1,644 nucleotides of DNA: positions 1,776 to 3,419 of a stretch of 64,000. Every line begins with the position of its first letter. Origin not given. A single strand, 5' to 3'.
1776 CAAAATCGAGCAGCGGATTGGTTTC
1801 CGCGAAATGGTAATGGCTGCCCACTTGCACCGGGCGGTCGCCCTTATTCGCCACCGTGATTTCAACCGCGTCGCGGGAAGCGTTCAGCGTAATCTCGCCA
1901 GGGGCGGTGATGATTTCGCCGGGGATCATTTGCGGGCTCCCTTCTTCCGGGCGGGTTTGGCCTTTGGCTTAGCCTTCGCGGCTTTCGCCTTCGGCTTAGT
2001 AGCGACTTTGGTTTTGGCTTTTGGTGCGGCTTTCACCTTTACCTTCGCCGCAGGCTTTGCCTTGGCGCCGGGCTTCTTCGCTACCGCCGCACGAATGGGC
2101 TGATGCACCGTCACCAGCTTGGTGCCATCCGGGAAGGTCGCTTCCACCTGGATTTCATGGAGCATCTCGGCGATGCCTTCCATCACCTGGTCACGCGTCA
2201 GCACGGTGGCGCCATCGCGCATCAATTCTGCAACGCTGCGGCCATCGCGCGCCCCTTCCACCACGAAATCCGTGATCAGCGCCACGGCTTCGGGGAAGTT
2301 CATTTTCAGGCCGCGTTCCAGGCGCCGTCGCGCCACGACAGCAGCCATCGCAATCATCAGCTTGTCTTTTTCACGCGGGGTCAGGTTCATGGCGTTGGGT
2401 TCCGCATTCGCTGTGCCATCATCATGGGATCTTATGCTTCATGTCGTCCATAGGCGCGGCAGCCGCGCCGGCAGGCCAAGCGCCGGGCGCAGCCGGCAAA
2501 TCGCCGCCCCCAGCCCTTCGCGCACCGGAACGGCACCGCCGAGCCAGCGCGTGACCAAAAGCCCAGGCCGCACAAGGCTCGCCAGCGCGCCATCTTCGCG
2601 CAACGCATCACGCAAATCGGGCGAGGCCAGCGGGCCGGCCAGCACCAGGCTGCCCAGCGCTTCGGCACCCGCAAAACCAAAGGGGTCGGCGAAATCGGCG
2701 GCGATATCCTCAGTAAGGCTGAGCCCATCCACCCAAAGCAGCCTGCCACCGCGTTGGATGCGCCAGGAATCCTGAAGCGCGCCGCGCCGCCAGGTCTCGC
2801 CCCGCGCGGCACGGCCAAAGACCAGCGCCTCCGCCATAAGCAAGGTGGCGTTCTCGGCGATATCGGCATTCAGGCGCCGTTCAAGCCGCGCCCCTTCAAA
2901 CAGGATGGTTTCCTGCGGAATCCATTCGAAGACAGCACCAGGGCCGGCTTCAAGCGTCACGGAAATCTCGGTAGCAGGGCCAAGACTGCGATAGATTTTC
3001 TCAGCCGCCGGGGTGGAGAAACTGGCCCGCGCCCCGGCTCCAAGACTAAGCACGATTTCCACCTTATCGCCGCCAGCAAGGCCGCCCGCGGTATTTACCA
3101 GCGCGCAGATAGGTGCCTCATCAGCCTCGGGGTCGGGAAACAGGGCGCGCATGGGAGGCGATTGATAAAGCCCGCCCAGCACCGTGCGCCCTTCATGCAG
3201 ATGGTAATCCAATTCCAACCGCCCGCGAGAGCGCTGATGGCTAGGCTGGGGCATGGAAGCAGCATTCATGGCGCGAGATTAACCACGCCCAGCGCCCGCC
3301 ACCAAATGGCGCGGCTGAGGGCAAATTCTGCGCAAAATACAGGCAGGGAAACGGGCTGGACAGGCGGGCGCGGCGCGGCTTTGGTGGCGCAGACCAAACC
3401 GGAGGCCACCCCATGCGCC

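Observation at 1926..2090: Urease gamma subunit fused to a histone-H1-like Lys/Ala/Pro tail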

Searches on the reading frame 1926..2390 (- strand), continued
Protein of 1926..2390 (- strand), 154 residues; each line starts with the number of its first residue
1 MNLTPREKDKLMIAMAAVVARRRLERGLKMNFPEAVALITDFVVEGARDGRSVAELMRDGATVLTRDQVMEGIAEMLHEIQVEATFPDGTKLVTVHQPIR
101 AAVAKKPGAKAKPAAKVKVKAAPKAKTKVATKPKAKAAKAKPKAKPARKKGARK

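Call 47: list_cluster_members(proteins=[P0270, P0274, P0301, P0275, P0343, P0369, P0285, P0279, P0389, P0392])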
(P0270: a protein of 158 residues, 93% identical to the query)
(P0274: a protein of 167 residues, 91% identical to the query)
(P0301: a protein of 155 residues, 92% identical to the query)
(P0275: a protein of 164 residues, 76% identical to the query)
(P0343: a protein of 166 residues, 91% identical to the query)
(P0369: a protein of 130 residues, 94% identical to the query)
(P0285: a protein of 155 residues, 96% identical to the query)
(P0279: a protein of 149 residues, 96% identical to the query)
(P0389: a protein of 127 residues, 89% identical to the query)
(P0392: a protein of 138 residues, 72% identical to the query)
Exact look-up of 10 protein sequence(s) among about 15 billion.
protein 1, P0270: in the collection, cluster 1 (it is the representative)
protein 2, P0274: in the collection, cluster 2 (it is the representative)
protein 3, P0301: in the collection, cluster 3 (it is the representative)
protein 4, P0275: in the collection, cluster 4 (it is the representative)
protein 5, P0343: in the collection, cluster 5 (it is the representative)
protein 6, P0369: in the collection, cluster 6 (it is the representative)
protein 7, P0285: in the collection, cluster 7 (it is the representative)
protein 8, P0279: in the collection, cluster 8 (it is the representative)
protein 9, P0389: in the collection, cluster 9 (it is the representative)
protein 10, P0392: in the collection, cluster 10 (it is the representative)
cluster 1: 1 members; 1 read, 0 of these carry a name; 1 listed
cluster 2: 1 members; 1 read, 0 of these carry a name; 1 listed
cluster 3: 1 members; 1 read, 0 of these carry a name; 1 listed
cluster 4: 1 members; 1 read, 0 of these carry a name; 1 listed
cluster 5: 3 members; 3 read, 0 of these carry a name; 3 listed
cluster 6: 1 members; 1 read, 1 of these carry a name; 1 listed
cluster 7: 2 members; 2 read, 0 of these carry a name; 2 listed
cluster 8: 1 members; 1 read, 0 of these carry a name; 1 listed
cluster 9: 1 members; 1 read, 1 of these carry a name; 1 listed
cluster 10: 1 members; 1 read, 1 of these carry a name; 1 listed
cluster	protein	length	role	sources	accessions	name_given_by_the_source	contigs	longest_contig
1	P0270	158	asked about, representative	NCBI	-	-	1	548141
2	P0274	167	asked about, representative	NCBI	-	-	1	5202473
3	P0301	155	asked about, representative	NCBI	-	-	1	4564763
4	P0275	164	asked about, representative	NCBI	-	-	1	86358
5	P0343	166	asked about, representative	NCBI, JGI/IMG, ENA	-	-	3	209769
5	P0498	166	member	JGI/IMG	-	-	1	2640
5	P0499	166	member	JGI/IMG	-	-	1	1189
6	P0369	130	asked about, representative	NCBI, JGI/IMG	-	urease subunit gamma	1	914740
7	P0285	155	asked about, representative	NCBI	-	-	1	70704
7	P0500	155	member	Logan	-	-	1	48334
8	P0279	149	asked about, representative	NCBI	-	-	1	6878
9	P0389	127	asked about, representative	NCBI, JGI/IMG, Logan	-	urease subunit gamma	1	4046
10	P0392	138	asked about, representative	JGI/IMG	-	urease subunit gamma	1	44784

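Call 49: find_encoding_contigs(protein=P0392, flank=10000, max_places=1)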
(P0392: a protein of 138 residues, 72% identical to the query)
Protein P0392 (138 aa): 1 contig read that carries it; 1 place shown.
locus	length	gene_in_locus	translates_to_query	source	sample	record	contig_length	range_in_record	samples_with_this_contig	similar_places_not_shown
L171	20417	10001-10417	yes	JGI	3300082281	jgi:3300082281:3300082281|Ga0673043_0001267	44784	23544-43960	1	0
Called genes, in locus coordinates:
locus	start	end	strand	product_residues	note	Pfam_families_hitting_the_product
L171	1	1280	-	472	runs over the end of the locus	PF01546:Peptidase_M20, PF07687:M20_dimer (weak)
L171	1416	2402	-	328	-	PF00795:CN_hydrolase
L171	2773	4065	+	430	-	PF13433:Peripla_BP_5, PF13458:Peripla_BP_6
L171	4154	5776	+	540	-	PF13646:HEAT_2 (faint), PF02653:BPD_transp_2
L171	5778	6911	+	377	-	PF02653:BPD_transp_2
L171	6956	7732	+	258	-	PF02463:SMC_N (faint), PF00005:ABC_tran, PF13304:AAA_21 (faint), PF12399:BCA_ABC_TP_C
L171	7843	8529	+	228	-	PF00005:ABC_tran, PF13304:AAA_21 (faint)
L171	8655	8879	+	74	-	-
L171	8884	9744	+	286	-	PF01774:UreD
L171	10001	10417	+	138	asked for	PF00547:Urease_gamma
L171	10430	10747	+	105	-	PF00699:Urease_beta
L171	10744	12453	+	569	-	PF00449:Urease_alpha, PF01979:Amidohydro_1, PF07969:Amidohydro_3 (weak)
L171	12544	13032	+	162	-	PF02814:UreE_N, PF05194:UreE_C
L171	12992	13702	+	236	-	PF01730:UreF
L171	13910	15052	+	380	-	PF00107:ADH_zinc_N (weak)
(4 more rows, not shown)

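Call 52: search_solved_structures(query=window:1929-2390:-, max_evalue=1e-10)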
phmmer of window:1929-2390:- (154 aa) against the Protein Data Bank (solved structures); distinct sequences matched with E-value up to 1e-10: 16.
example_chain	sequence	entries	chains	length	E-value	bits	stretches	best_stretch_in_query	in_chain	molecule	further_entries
1a5k_A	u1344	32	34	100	9.1e-42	145.6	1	1-99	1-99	UREASE (GAMMA SUBUNIT) | UREASE GAMMA SUBUNIT | UREASE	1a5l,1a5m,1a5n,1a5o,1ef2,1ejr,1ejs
2fvh_A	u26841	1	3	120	1.3e-38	135.3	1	1-99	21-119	Urease gamma subunit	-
5a6t_A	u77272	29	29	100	9.3e-38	132.6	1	1-99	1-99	UREASE SUBUNIT GAMMA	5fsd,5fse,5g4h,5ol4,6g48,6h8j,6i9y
1ie7_A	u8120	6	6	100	1.8e-37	131.7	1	1-99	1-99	UREASE GAMMA SUBUNIT | UREASE | UREASE SUBUNIT GAMMA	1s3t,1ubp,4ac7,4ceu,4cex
2ubp_A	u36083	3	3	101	1.8e-37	131.6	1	1-99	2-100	PROTEIN (UREASE GAMMA SUBUNIT) | PROTEIN (UREASE (CHAIN A))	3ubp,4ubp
9it2_A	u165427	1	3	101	8.4e-35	123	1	1-99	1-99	Urease subunit gamma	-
9s33_A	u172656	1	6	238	3.1e-32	114.7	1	1-113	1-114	Urease subunit alpha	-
6qsu_A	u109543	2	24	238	3.1e-32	114.7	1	1-113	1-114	Urease subunit alpha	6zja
1e9y_A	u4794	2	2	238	8.2e-32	113.4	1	1-113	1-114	UREASE SUBUNIT ALPHA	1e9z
8hc1_A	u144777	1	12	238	8.2e-32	113.4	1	1-113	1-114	Urease subunit alpha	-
4z42_A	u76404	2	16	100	2e-31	112.1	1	1-100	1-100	Urease subunit gamma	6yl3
4fur_A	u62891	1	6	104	1.9e-27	99.3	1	1-99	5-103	Urease subunit gamma 2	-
3qga_A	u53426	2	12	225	1.2e-24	90.2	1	1-110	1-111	Fusion of urease beta and gamma subunits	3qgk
3la4_A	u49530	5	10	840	2.8e-24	89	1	1-100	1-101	Urease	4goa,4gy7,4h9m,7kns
4g7e_A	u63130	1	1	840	2.5e-23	85.9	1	1-100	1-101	urease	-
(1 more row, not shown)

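Call 63: predict_structure(alignment_id=A1)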
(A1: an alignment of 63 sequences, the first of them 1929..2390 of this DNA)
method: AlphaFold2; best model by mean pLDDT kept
length: 154 residues; sequences in the alignment: 63
mean_pLDDT: 73.5   pTM: 0.59
mean pLDDT of the five models: 73.5, 71.8, 70.3, 69.6, 64.4
residues with pLDDT >= 90: 67; 70-90: 35; 50-70: 3; < 50: 49
segments of 3 or more residues with pLDDT < 50: 104-146, 150-154
pLDDT, mean of each block of 10 residues (from residue 1): 88 94 94 95 91 90 92 91 84 88 52 38 37 37 45 43
secondary structure, 60 per line:
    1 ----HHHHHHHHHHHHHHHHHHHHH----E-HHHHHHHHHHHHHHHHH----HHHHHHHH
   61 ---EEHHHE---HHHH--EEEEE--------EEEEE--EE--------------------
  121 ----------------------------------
elements in order: H5-25 H32-48 H53-60 H73-76 E79-83 E92-96

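Call 65: find_encoding_contigs(protein=P0277, flank=3500, max_places=1)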
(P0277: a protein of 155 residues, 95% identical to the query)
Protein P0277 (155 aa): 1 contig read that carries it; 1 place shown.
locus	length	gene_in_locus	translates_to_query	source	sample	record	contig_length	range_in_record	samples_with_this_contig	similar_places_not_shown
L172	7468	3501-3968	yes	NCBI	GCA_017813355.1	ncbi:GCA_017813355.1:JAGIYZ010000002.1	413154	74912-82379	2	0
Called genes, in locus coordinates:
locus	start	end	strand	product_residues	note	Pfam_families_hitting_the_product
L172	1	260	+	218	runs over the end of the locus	PF06267:DUF1028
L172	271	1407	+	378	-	PF00266:Aminotran_5, PF01053:Cys_Met_Meta_PP (weak), PF22580:KYNU_C (faint)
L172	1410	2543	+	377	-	PF08240:ADH_N, PF00107:ADH_zinc_N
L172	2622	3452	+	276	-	PF01774:UreD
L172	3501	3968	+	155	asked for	PF00547:Urease_gamma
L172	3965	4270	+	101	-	PF00699:Urease_beta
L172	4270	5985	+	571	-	PF00449:Urease_alpha, PF01979:Amidohydro_1, PF07969:Amidohydro_3 (weak)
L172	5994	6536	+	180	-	PF02814:UreE_N, PF05194:UreE_C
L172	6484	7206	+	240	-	PF01730:UreF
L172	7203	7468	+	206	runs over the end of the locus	PF03308:MeaB (faint), PF02492:cobW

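Call 66: find_encoding_contigs(protein=P0284, flank=3500, max_places=1)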
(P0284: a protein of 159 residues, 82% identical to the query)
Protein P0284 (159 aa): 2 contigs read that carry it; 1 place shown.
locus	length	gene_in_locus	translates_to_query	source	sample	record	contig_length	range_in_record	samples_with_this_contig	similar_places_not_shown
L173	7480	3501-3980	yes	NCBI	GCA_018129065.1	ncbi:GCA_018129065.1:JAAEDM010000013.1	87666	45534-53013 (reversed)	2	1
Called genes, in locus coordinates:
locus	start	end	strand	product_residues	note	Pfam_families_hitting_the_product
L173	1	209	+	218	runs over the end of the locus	PF06267:DUF1028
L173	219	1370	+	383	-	PF00266:Aminotran_5, PF01053:Cys_Met_Meta_PP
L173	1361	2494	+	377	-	PF08240:ADH_N, PF00107:ADH_zinc_N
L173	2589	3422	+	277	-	PF01774:UreD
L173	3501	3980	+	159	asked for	PF00547:Urease_gamma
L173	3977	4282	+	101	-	PF00699:Urease_beta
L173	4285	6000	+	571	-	PF00449:Urease_alpha, PF01979:Amidohydro_1, PF07969:Amidohydro_3 (weak)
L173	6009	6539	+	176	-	PF02814:UreE_N, PF05194:UreE_C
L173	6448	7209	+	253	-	PF01730:UreF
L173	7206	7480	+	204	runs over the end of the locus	PF02492:cobW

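Call 67: find_encoding_contigs(protein=P0294, flank=3500, max_places=1)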
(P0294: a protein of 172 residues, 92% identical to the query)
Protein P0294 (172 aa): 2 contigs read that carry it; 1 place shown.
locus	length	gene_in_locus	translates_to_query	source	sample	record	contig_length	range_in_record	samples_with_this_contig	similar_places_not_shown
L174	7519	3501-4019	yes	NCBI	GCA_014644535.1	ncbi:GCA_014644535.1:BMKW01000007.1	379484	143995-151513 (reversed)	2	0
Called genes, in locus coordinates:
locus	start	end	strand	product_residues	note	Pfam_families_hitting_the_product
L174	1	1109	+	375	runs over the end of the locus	PF00266:Aminotran_5, PF01053:Cys_Met_Meta_PP (weak), PF01041:DegT_DnrJ_EryC1 (weak)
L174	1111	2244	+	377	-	PF08240:ADH_N, PF00107:ADH_zinc_N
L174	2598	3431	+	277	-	PF01774:UreD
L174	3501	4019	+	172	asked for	PF00547:Urease_gamma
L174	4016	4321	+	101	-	PF00699:Urease_beta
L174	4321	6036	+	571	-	PF00449:Urease_alpha, PF01979:Amidohydro_1, PF07969:Amidohydro_3 (weak)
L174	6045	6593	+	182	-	PF02814:UreE_N, PF05194:UreE_C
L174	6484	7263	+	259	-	PF01730:UreF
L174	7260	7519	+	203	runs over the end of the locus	PF02492:cobW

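Call 68: find_encoding_contigs(protein=P0274, flank=3500, max_places=1)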
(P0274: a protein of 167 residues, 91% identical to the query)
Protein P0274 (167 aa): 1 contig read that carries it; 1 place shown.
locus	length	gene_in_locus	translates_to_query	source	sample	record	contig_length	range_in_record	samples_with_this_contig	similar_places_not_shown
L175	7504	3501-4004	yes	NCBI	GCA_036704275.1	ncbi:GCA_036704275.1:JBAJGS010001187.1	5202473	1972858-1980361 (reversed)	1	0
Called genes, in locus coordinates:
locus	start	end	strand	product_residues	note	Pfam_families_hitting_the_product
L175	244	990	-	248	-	PF13646:HEAT_2 (faint)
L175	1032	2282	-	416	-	PF13433:Peripla_BP_5, PF13458:Peripla_BP_6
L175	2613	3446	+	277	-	PF01774:UreD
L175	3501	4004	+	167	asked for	PF00547:Urease_gamma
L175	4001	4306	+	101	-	PF00699:Urease_beta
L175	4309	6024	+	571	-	PF00449:Urease_alpha, PF01979:Amidohydro_1, PF07969:Amidohydro_3 (weak)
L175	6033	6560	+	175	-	PF02814:UreE_N, PF05194:UreE_C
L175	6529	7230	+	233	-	PF01730:UreF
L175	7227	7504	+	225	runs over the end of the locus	PF02492:cobW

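Call 76: search_protein_families(library=pfam, proteins=[P0128], max_evalue=0.01)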
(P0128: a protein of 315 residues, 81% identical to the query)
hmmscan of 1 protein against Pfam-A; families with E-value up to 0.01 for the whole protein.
P0128 (315 aa): 1 family
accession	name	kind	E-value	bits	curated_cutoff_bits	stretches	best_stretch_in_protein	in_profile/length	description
PF00547.23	Urease_gamma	-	1.3e-45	154.2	23.9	1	1-99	1-99/99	Urease, gamma subunit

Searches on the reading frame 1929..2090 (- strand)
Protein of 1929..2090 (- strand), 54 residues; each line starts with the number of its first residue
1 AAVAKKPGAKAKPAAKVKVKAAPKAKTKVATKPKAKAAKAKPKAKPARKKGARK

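Call 35: search_protein_families(library=pfam, proteins=[window:1929-2090:-], max_evalue=10)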
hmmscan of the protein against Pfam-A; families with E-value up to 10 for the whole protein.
seq(54 aa): 0 families

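Call 36: search_protein_families(library=ncbifam, proteins=[window:1929-2090:-], max_evalue=10)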
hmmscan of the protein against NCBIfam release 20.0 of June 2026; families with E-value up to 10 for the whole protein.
seq(54 aa): 0 families

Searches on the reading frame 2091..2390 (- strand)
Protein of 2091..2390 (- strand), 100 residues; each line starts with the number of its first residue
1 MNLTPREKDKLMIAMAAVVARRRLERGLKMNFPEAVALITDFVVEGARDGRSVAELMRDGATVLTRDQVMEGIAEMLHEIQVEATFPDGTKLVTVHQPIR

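Call 8: find_related_loci(query=window:2091-2390:-, collection=genome_contigs, flank=3000)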
Query window:2091-2390:- (100 aa) in genome_contigs; peptide patterns used: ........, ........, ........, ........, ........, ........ (x = any residue, [..] = any of these).
600 stretches matched a pattern (row limit reached: there are more); 594 encode a relative of the query (tblastn E <= 1e-3); the best 80 are kept; 80 distinct loci.
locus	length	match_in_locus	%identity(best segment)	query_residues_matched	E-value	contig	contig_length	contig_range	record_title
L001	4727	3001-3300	97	1-100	1e-63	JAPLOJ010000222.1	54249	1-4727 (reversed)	MAG: Alphaproteobacteria bacterium isolate LacPavin_0818_WC50_MAG_62_8 LacPavin_0818_WC50_scaffold_586609, whole genome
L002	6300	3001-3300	90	1-100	2e-58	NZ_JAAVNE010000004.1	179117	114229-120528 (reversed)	Falsiroseomonas selenitidurans strain BU-1 NODE_4_length_179117_cov_173.987912_1, whole genome shotgun sequence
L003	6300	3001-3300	90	1-100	3e-57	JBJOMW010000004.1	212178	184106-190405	MAG: Pseudomonadota bacterium isolate umpqua_2019_sw_WHONDRS-S19S_0079_A_bin.102 scaffold_0000017, whole genome shotgun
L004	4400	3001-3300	88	1-100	2e-56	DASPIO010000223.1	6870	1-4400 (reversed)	MAG TPA_asm: Azospirillum sp. isolate SMAG_U11985 k141_142320, whole genome shotgun sequence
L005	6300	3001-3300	88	1-100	1e-56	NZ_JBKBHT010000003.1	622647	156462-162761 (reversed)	MAG: Ferrovibrio sp. isolate 21H_026.bin.44 NODE_15_length_622647_cov_19.169228, whole genome shotgun sequence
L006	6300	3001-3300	84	1-100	5e-56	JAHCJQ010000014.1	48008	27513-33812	MAG: Alphaproteobacteria bacterium isolate TGS_PRO4 PRO4_14, whole genome shotgun sequence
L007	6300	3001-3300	86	1-100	1e-55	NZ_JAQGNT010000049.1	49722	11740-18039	MAG: Hydrocarboniphaga sp. isolate RYN_594 scaffold_2089398, whole genome shotgun sequence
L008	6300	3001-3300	84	1-100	1e-55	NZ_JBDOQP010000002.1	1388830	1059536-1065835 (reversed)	Mesorhizobium sp. CAU 1741 contig2, whole genome shotgun sequence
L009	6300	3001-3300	82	1-100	2e-55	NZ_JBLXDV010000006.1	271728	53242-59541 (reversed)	MAG: Minwuia sp. isolate ES20-17 S20maxbin_out.039RE.5K@6, whole genome shotgun sequence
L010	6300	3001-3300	86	1-100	2e-55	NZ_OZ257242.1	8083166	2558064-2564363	MAG: Reyranella sp. isolate b5110c16-a26b-47f6-9828-dbeb5a2aa157 chromosome 1, complete sequence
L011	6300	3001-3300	83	1-100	6e-55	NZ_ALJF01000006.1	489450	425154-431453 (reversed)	Agrobacterium albertimagni AOL15 Contig_6, whole genome shotgun sequence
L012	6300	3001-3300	84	1-100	1e-54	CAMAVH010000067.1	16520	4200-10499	MAG: Rhizobium sp. Q54 isolate ME-08apr19-148 genome assembly, contig: ME-08apr19-C7447, whole genome shotgun sequence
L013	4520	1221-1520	85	1-100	1e-54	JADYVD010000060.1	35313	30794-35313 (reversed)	Ensifer sp. IC4062 NODE_60_length_35313_cov_5.74447_ID_4454, whole genome shotgun sequence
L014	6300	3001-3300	83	1-100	2e-54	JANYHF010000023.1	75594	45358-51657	MAG: Hyphomicrobiaceae bacterium isolate GL140_1_metabinner_26_sub GL140_1_k141_1072503, whole genome shotgun sequence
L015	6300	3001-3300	83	1-100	1e-54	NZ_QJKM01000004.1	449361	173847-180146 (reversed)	Rhizobium terrae strain NAU-18 Scaffold4, whole genome shotgun sequence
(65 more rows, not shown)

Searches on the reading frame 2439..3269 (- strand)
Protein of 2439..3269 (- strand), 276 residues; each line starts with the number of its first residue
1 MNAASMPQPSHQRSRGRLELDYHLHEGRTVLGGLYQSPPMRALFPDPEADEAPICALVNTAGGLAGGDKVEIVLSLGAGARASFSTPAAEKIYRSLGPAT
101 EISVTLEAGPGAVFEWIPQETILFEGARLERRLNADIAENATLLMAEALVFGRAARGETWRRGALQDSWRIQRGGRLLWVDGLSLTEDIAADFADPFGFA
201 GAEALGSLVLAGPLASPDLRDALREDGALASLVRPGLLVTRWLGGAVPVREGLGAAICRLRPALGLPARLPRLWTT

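Call 3: search_protein_families(library=pfam, proteins=[window:2439-3269:-])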
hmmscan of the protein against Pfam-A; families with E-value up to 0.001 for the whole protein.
window:2439-3269:- (276 aa): 1 family
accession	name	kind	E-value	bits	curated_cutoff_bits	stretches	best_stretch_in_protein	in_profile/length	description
PF01774.22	UreD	-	6.9e-52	176.9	27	1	57-245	2-197/201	UreD urease accessory protein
